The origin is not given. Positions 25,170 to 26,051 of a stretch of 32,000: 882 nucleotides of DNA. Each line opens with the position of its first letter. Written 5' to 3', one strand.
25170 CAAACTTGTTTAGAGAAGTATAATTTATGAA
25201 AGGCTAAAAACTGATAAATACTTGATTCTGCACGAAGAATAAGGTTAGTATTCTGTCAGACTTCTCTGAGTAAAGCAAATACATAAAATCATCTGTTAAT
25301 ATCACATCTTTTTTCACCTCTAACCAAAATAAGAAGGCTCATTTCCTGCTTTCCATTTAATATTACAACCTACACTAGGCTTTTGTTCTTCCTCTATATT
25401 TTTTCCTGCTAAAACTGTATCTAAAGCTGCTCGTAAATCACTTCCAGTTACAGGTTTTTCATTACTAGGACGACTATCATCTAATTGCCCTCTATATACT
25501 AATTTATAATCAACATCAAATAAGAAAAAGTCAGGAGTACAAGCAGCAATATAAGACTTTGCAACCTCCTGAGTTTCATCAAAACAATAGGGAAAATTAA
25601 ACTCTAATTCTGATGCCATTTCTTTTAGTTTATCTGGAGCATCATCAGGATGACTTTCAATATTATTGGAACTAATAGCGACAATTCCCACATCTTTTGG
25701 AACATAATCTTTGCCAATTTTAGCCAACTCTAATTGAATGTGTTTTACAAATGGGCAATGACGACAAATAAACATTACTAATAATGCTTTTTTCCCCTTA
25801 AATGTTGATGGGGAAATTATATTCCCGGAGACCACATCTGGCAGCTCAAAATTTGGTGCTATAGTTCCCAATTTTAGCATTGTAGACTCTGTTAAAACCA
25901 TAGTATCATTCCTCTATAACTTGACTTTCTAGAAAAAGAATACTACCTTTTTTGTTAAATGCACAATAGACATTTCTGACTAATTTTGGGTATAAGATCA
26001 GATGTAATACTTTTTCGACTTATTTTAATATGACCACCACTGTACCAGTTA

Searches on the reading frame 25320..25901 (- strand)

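Call 12: search_protein_families(library=pfam, proteins=[window:25320-25901:-])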
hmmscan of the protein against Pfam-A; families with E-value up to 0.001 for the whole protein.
window:25320-25901:- (193 aa): 3 families
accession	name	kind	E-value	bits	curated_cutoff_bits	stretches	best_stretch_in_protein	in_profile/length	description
PF00578.27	AhpC-TSA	-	2.2e-17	63.6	26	1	12-136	2-123/124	AhpC/TSA family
PF08534.16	Redoxin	-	2.4e-17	63.6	26.6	1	12-148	3-140/148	Redoxin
PF13098.12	Thioredoxin_2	-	0.0007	20.3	27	1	35-141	3-96/104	Thioredoxin-like domain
